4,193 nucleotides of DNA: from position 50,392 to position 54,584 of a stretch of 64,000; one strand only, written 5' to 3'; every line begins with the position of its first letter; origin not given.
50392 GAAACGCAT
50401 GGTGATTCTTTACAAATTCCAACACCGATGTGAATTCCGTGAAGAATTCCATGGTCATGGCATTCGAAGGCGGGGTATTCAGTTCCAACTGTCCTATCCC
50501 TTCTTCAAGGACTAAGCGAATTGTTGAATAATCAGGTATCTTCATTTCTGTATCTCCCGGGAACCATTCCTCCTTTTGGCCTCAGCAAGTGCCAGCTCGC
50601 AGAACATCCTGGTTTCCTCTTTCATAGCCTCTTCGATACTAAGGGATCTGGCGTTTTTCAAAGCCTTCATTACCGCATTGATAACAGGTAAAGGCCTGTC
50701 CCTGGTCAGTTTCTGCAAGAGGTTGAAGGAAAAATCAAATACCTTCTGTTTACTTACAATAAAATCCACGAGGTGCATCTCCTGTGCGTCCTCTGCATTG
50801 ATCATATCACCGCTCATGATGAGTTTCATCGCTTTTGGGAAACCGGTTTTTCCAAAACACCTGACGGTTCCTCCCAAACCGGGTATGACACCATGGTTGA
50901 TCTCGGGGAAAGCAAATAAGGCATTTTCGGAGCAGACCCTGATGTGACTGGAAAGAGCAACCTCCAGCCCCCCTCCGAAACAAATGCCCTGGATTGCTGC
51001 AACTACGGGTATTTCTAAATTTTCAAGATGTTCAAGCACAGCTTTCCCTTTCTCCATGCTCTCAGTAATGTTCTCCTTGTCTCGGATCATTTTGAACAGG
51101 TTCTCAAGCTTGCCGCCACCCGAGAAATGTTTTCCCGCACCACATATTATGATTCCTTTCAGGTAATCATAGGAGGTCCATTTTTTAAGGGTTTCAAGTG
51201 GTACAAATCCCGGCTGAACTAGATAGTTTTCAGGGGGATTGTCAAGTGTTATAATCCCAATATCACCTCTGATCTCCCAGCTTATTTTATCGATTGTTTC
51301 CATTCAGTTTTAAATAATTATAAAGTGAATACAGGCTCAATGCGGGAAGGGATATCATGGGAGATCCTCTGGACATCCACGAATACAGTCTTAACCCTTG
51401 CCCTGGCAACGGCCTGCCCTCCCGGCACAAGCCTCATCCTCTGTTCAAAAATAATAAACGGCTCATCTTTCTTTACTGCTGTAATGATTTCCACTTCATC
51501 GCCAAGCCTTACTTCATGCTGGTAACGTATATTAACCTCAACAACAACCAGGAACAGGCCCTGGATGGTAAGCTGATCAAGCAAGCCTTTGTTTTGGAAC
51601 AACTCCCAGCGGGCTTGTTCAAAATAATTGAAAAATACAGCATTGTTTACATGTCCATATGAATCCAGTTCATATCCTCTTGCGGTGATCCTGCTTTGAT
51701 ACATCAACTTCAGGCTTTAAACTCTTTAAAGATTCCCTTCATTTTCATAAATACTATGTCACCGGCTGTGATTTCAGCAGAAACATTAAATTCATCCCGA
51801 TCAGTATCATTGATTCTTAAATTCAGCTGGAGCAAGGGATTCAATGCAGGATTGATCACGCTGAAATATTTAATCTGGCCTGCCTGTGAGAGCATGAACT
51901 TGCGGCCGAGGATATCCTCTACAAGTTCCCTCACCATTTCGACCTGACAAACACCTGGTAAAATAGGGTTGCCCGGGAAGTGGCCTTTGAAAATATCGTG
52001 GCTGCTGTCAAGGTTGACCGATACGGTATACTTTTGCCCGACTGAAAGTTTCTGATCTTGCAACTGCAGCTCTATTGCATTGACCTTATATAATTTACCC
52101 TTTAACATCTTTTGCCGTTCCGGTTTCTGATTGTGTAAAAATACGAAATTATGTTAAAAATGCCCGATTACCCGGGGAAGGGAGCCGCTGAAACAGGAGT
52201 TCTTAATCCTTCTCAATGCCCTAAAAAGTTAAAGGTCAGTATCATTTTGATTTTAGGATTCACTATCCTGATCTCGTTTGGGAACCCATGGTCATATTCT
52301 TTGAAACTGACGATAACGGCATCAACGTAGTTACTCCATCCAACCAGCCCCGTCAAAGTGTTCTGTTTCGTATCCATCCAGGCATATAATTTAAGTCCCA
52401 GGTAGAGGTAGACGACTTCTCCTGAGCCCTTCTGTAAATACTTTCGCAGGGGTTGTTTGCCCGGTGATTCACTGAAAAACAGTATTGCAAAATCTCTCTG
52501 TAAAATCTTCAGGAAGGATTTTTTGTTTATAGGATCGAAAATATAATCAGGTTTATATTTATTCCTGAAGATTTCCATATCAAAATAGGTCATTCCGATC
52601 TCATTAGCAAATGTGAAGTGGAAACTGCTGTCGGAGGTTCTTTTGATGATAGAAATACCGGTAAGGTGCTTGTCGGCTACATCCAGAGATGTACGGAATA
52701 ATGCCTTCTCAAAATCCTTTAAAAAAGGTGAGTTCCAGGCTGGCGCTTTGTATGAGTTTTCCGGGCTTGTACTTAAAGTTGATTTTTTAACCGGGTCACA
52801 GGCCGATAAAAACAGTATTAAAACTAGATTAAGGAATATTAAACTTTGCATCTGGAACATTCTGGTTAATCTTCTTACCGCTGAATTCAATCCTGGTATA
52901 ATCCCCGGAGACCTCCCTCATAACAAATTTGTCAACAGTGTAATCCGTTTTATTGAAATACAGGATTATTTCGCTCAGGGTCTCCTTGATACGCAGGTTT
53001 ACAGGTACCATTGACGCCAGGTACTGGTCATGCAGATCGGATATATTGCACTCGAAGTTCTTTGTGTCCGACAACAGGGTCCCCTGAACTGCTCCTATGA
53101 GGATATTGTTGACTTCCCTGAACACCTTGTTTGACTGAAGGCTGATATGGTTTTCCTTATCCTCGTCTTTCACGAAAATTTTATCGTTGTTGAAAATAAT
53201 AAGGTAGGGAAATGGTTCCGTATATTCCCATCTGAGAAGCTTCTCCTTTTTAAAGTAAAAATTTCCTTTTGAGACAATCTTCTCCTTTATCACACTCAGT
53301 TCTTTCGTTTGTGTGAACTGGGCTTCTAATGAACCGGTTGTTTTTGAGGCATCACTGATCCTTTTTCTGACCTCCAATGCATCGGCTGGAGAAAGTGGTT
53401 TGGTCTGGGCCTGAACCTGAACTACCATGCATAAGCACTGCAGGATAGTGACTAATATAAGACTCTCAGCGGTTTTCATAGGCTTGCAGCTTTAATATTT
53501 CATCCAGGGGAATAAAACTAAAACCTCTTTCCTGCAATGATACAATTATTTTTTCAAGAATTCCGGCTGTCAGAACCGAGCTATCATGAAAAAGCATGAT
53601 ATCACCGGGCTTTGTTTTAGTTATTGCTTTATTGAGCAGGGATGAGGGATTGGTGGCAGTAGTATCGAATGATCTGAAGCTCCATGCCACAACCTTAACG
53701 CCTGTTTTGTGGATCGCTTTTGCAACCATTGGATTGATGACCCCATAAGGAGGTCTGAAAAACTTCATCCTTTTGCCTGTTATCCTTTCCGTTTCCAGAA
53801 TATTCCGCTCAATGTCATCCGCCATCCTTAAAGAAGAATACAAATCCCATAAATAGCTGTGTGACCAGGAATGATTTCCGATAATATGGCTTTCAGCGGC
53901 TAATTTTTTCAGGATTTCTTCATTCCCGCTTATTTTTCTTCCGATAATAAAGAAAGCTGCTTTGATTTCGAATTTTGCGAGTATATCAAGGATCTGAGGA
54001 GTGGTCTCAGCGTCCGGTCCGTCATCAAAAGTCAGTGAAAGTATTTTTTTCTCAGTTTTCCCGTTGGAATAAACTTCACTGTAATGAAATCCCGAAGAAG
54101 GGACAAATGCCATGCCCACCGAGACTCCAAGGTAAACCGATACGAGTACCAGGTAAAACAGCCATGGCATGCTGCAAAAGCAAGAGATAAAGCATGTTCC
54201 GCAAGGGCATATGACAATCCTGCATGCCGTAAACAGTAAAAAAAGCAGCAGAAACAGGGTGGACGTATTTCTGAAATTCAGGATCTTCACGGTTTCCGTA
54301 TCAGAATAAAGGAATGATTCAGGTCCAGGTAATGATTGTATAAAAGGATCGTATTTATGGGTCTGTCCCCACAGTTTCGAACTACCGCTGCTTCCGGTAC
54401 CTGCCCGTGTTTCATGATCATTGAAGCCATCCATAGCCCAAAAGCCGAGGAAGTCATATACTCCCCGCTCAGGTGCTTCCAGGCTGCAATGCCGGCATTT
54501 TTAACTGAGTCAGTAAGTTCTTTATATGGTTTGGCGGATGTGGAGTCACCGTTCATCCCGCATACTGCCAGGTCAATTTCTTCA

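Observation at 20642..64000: Compact cluster of at least 43 kb: aryl-polyene/flexirubin-type type II PKS-FAS core with an accessory set matching no described subtype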

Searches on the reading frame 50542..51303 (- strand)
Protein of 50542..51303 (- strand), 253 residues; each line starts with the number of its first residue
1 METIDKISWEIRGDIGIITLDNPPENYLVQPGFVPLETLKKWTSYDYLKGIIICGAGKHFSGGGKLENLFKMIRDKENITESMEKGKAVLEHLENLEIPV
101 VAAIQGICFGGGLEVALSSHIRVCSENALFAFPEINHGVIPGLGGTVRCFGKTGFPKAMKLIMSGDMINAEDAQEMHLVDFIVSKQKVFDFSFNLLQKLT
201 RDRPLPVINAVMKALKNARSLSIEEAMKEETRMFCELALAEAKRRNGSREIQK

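Call 5: search_protein_families(library=pfam, proteins=[window:50542-51303:-], max_evalue=0.01)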
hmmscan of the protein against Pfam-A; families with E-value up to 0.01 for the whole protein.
window:50542-51303:- (253 aa): 2 families
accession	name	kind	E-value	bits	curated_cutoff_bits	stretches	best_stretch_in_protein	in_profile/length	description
PF00378.25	ECH_1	-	1e-36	127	27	1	12-238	3-228/251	Enoyl-CoA hydratase/isomerase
PF16113.10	ECH_2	-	2.4e-24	86.9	27.2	1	37-197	25-186/335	Enoyl-CoA hydratase/isomerase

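Call 12: search_protein_families(library=ncbifam, proteins=[window:50542-51303:-], max_evalue=0.001)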
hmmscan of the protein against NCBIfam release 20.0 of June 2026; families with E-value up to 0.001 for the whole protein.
window:50542-51303:- (253 aa): 71 families (the best 25 are shown)
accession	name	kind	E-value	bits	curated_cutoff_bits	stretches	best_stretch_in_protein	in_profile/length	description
NF005803.0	PRK07658.1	equivalog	1e-46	159.5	313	1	5-242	2-238/257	enoyl-CoA hydratase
NF004475.0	PRK05809.1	subfamily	4.4e-35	121.4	394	1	6-240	5-239/260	short-chain-enoyl-CoA hydratase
NF051848.1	EnCoAHydtEchA19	equivalog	2.2e-34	119.2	400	1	10-248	5-244/258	enoyl-CoA hydratase EchA19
NF004634.0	PRK05980.1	equivalog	2.5e-34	118.8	375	1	5-242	3-244/263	crotonase/enoyl-CoA hydratase family protein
NF006013.0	PRK08150.1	subfamily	2.8e-34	118.6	232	1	46-233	47-231/259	crotonase/enoyl-CoA hydratase family protein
NF006566.0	PRK09076.1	subfamily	2.4e-33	115.8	286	1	3-242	3-241/260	enoyl-CoA hydratase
NF007239.0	PRK09674.1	equivalog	4.3e-33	114.9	371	1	44-247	45-242/257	2,3-dehydroadipyl-CoA hydratase PaaF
NF008363.0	PRK11154.1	equivalog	1.8e-32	112.3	869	1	13-229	14-236/708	fatty acid oxidation complex subunit alpha FadJ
NF005126.0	PRK06563.1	subfamily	2.8e-32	112.1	261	1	4-236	6-238/263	crotonase/enoyl-CoA hydratase family protein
NF008727.0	PRK11730.1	equivalog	4.7e-32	111.2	870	1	41-200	45-205/717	fatty acid oxidation complex subunit alpha FadB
NF006007.0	PRK08138.1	subfamily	2e-31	109.3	355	1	41-245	46-244/261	enoyl-CoA hydratase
NF005802.0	PRK07657.1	equivalog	2.1e-30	106.1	363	1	44-234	45-233/260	enoyl-CoA hydratase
TIGR02440.1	FadJ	equivalog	3.4e-29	101.7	968.45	1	14-229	10-231/699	fatty acid oxidation complex subunit alpha FadJ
NF006100.0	PRK08252.1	subfamily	5.8e-29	101.4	282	1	5-238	3-231/254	crotonase/enoyl-CoA hydratase family protein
NF002936.2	PRK03580.1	equivalog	5.5e-28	98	500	1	12-228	10-224/261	crotonobetainyl-CoA hydratase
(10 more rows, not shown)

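Call 40: search_solved_structures(query=window:50542-51303:-, max_evalue=1e-10, show_alignments=2)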
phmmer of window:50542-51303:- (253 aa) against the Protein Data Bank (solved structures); distinct sequences matched with E-value up to 1e-10: 110 (the best 60 are shown).
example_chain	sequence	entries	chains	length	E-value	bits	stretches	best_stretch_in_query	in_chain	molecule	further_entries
3pea_A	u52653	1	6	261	1.7e-27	99.7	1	8-245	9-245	Enoyl-CoA hydratase/isomerase family protein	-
3rsi_A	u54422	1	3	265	1.4e-25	93.5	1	10-243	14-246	Putative enoyl-CoA hydratase/isomerase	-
4fzw_A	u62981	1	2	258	3.9e-25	92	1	49-249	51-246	2,3-dehydroadipyl-CoA hydratase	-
5zai_A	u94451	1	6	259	4.1e-25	92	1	12-213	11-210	3-hydroxypropionyl-coenzyme A dehydratase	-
2pbp_A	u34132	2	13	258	3.2e-24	89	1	12-244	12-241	Enoyl-CoA hydratase subunit I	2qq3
9ula_A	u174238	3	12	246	3.6e-24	88.9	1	36-207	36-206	Enoyl-CoA hydratase/isomerase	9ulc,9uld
28bq_A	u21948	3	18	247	3.6e-24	88.9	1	36-207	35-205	Enoyl-CoA hydratase/isomerase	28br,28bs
7eum_C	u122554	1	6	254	3.9e-24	88.8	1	36-207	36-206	Enoyl-CoA hydratase/isomerase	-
6lvp_A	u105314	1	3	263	5.3e-24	88.3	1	4-206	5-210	Enoyl-CoA hydratase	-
5xzd_A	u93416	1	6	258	1.8e-23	86.5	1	7-245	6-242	Enoyl-CoA hydratase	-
5z7r_A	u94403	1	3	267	2e-23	86.4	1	9-241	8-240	Short-chain-enoyl-CoA hydratase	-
2wtb_A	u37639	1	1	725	2.7e-23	86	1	6-188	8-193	FATTY ACID MULTIFUNCTIONAL PROTEIN (ATMFP2)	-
8zru_A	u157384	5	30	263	3.5e-23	85.6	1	14-245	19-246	Enoyl-CoA hydratase, mitochondrial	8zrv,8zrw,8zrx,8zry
2hw5_A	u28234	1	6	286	7.9e-23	84.5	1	14-245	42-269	Enoyl-CoA hydratase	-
2x58_A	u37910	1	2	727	2.5e-22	82.8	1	15-225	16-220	PEROXISOMAL BIFUNCTIONAL ENZYME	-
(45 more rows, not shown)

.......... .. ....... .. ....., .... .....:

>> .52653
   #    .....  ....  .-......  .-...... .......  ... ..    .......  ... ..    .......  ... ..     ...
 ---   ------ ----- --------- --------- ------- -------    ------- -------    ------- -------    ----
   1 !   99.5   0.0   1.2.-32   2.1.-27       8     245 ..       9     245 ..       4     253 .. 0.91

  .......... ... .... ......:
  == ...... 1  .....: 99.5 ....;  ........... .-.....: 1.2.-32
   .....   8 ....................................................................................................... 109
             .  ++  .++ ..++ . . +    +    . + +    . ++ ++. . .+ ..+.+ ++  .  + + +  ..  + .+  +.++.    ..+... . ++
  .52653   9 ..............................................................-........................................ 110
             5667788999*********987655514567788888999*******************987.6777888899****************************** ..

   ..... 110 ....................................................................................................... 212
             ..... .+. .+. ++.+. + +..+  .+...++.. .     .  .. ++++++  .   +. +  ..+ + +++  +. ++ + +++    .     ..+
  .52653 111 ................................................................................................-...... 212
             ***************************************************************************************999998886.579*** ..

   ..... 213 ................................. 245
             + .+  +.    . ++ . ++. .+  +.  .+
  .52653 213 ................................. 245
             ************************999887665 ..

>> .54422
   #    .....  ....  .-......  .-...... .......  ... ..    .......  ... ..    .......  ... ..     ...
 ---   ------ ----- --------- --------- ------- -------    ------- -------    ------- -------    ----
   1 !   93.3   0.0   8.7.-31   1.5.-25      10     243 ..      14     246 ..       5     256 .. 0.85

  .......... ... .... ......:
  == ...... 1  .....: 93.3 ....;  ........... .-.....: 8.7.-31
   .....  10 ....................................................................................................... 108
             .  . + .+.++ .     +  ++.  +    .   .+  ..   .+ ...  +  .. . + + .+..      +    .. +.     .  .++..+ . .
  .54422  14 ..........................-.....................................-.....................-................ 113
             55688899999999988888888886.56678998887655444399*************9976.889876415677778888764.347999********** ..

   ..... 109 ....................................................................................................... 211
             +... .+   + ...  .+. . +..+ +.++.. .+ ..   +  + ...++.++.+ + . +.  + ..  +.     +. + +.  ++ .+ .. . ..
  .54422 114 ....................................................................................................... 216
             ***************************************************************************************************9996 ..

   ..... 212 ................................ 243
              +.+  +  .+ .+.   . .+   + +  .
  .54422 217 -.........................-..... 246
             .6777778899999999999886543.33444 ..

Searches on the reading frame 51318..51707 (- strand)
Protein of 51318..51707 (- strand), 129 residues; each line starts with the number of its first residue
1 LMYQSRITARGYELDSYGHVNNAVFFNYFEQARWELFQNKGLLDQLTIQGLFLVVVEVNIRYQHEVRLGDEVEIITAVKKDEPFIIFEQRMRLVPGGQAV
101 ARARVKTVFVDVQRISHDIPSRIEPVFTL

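Call 5: search_protein_families(library=pfam, proteins=[window:51318-51707:-], max_evalue=0.01)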
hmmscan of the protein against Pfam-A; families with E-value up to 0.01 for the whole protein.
window:51318-51707:- (129 aa): 3 families
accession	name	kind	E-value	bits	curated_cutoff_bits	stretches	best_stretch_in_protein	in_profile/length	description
PF13279.12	4HBT_2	-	2e-19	70.7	25.5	1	13-120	5-115/122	Thioesterase-like superfamily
PF03061.28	4HBT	-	1.9e-10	41.4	20.6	1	17-79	1-57/79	Thioesterase superfamily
PF20791.3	Acyl-ACP_TE_C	-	5.4e-10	39.8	21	1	5-104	10-96/101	Acyl-ACP thioesterase C-terminal domain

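Call 59: search_protein_families(library=ncbifam, proteins=[window:51318-51707:-], max_evalue=0.00001)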
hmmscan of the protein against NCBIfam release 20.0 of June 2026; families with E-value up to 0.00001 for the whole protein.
window:51318-51707:- (129 aa): 3 families
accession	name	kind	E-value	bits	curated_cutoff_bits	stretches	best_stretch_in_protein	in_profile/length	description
TIGR00051.1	TIGR00051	subfamily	7.2e-18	65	68.7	1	12-113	6-109/117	YbgC/FadM family acyl-CoA thioesterase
TIGR02799.1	thio_ybgC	equivalog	1.2e-10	41.7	141.35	1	14-121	12-121/126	tol-pal system-associated acyl-CoA thioesterase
NF008065.0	PRK10800.1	equivalog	6e-07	29.7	185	1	14-115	17-119/134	tol-pal system-associated acyl-CoA thioesterase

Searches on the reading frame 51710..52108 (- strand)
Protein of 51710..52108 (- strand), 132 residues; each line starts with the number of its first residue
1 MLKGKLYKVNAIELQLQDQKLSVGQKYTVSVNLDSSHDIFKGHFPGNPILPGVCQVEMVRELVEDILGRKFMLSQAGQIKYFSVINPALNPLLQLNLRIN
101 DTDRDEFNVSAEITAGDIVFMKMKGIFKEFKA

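Call 5: search_protein_families(library=pfam, proteins=[window:51710-52108:-], max_evalue=0.01)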
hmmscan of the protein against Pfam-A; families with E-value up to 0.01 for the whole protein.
window:51710-52108:- (132 aa): 3 families
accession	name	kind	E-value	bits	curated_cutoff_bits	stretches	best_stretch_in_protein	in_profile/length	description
PF22818.2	ApeI-like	-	1.8e-05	25.5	28.5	1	28-117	17-105/119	ApeI dehydratase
PF07977.19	FabA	-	3.5e-05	23.9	23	1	31-78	31-78/138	FabA-like domain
PF21089.3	PKS_DH_N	-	0.0015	18.9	27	1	33-110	22-101/103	Polyketide synthase dehydratase domain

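Call 15: search_protein_families(library=ncbifam, proteins=[window:51710-52108:-], max_evalue=0.001)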
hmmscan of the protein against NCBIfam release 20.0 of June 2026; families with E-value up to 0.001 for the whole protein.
window:51710-52108:- (132 aa): 3 families
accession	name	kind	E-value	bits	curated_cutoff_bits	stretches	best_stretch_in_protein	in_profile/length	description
NF009667.0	PRK13188.1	equivalog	2.3e-07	29.9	465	1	16-60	338-383/464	bifunctional UDP-3-O-[3-hydroxymyristoyl] N-acetylglucosamine deacetylase/3-hydroxyacyl-ACP dehydratase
TIGR01750.1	fabZ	equivalog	3.4e-07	30.2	155.15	1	17-86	26-91/141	3-hydroxyacyl-ACP dehydratase FabZ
NF000582.1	PRK00006.1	equivalog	4.8e-07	29.8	113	1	26-86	29-87/137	3-hydroxyacyl-ACP dehydratase FabZ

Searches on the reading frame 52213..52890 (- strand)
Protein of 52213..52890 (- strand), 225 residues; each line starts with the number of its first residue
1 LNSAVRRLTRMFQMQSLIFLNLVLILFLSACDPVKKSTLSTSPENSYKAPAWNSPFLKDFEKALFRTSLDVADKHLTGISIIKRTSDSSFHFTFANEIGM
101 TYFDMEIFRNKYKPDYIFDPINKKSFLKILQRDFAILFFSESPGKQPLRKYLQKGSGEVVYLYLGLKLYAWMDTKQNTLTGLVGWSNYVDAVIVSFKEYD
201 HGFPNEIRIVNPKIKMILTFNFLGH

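Call 5: search_protein_families(library=pfam, proteins=[window:52213-52890:-], max_evalue=0.01)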
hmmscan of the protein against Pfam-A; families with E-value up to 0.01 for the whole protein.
window:52213-52890:- (225 aa): 0 families

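Call 15: search_protein_families(library=ncbifam, proteins=[window:52213-52890:-], max_evalue=0.001)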
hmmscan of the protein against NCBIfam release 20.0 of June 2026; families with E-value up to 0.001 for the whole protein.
window:52213-52890:- (225 aa): 1 family
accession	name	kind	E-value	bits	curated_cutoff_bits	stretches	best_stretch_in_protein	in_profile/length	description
NF053540.1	LolB2_flexi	equivalog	1.1e-25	90.6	60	1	22-221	6-201/203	flexirubin biosynthesis protein LolB2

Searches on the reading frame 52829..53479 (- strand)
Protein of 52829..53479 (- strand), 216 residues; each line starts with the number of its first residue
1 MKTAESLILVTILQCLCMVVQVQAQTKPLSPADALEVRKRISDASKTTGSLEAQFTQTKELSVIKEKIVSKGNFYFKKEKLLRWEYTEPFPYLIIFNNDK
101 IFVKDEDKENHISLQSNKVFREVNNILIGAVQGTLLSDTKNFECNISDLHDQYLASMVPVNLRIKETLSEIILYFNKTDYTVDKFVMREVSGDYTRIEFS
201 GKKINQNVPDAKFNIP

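Call 5: search_protein_families(library=pfam, proteins=[window:52829-53479:-], max_evalue=0.01)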
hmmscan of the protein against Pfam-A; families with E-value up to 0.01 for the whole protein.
window:52829-53479:- (216 aa): 1 family
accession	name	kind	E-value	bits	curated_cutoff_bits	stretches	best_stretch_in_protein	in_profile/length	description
PF03548.22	LolA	-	1.2e-18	67.9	23.6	1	48-215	3-164/165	Outer membrane lipoprotein carrier protein LolA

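Call 16: search_protein_families(library=ncbifam, proteins=[window:52829-53479:-], max_evalue=0.00001)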
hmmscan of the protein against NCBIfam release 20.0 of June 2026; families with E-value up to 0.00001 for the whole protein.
window:52829-53479:- (216 aa): 4 families
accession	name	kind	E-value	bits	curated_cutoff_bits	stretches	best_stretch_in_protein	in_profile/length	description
NF053544.1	LolA2_flexi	equivalog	4.4e-62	209.1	125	1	12-215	6-208/208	flexirubin biosynthesis/transport protein LolA2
TIGR00547.2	lolA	equivalog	1.4e-16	60.6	112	1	33-214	17-190/202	outer membrane lipoprotein periplasmic chaperone LolA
NF000663.1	PRK00031.2-1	exception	4.3e-07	29.6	120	1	46-112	18-82/168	LolA-like outer membrane lipoprotein chaperone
NF053572.1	LolA1_Flavo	equivalog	9.1e-06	25.4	100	0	165-214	150-199/214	outer membrane lipoprotein periplasmic chaperone LolA1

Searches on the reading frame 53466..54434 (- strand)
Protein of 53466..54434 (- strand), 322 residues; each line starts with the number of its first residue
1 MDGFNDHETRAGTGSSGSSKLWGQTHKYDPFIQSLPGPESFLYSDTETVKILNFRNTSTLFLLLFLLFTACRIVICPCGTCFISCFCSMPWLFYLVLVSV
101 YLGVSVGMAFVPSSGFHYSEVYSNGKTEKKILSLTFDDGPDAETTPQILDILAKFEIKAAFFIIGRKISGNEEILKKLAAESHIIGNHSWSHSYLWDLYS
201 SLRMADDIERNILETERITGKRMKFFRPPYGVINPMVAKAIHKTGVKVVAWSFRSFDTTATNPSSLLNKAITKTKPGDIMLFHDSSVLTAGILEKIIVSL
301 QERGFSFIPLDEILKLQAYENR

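Call 5: search_protein_families(library=pfam, proteins=[window:53466-54434:-], max_evalue=0.01)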
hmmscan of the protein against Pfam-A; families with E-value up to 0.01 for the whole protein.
window:53466-54434:- (322 aa): 1 family
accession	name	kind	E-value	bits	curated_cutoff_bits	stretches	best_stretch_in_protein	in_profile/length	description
PF01522.26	Polysacc_deac_1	-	6.2e-36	123.5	23.1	1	125-249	2-124/124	Polysaccharide deacetylase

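Call 16: search_protein_families(library=ncbifam, proteins=[window:53466-54434:-], max_evalue=0.00001)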
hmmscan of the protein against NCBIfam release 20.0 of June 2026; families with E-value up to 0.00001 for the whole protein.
window:53466-54434:- (322 aa): 8 families
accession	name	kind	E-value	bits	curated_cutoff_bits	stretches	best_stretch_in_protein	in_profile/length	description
NF045820.1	PgAcgDacpgdA_Strep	equivalog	1.1e-44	153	800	1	125-315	263-449/463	peptidoglycan-N-acetylglucosamine deacetylase PgdA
TIGR02764.1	spore_ybaN_pdaB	equivalog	1.2e-39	136.1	237.4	1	126-314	2-191/191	polysaccharide deacetylase family sporulation protein PdaB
TIGR02884.1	spore_pdaA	equivalog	6e-39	134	298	1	120-313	27-223/224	delta-lactam-biosynthetic de-N-acetylase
NF045821.1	PgAcgDacpgdA1_Bac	equivalog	3.2e-35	121.4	400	1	124-314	82-275/282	peptidoglycan-N-acetylglucosamine deacetylase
TIGR04243.1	nodulat_NodB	equivalog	5.5e-31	107.6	240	1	132-286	4-158/197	chitooligosaccharide deacetylase NodB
TIGR02873.1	spore_ylxY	hypoth_equivalog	2.4e-30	105.7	391.5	1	121-313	77-266/268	probable sporulation protein, polysaccharide deacetylase family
NF045822.1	PgAcgDacpgdA2_Bac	equivalog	5e-26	91.6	400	1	124-311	65-259/274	peptidoglycan-N-acetylglucosamine deacetylase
TIGR03006.1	pepcterm_polyde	equivalog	2.1e-08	33.7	276.2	1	145-236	36-126/272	XrtA system polysaccharide deacetylase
